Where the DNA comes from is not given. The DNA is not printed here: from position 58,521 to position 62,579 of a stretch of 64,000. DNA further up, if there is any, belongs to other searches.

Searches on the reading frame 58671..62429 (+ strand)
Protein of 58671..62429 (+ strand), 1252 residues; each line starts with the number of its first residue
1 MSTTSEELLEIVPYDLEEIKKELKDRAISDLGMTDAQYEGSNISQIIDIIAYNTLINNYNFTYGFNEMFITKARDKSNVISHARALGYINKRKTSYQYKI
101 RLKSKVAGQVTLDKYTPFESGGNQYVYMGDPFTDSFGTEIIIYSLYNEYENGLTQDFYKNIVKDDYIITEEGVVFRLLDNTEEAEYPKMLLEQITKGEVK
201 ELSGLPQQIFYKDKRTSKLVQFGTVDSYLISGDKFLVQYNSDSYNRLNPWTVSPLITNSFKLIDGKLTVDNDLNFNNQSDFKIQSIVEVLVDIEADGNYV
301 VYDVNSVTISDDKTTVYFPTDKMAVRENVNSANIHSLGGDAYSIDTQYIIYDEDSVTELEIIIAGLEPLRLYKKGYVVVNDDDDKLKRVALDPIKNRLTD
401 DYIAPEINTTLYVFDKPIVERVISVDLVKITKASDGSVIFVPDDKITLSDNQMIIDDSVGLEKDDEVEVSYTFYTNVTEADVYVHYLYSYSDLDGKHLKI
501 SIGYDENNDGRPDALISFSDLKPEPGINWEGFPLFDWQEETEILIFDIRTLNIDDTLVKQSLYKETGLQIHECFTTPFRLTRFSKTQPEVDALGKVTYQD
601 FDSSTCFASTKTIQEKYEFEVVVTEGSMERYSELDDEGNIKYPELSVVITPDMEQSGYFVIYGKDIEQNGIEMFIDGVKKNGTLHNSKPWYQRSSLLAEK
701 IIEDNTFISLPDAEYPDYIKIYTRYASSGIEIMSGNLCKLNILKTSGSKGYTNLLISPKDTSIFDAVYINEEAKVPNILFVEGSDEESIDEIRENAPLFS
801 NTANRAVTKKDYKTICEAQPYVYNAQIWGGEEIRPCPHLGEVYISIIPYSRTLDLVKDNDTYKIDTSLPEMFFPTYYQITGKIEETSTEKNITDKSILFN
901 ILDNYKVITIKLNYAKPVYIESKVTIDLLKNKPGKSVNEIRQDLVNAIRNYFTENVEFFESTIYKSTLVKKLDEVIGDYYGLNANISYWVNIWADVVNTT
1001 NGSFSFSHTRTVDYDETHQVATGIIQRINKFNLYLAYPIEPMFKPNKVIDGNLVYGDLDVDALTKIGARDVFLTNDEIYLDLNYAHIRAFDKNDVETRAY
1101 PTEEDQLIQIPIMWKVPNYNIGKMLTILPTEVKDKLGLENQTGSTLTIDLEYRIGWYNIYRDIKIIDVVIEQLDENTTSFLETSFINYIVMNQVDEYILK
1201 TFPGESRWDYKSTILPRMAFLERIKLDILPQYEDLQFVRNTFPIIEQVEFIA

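Call 9: search_protein_families(library=phrogs, proteins=[window:58671-62429:+], max_evalue=0.001)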
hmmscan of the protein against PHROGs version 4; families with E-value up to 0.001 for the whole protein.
window:58671-62429:+ (1252 aa): 4 families
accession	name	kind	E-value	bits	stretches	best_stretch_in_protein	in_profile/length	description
phrog_219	-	tail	2e-52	179.6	2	658-1105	171-568/598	baseplate wedge subunit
phrog_24789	-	tail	5.9e-30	104.5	3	643-850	151-359/1214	baseplate protein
phrog_6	-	tail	4.9e-11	43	2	778-1003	228-395/548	baseplate wedge subunit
phrog_1369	-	tail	1.2e-05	25.3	0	64-128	52-115/489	baseplate protein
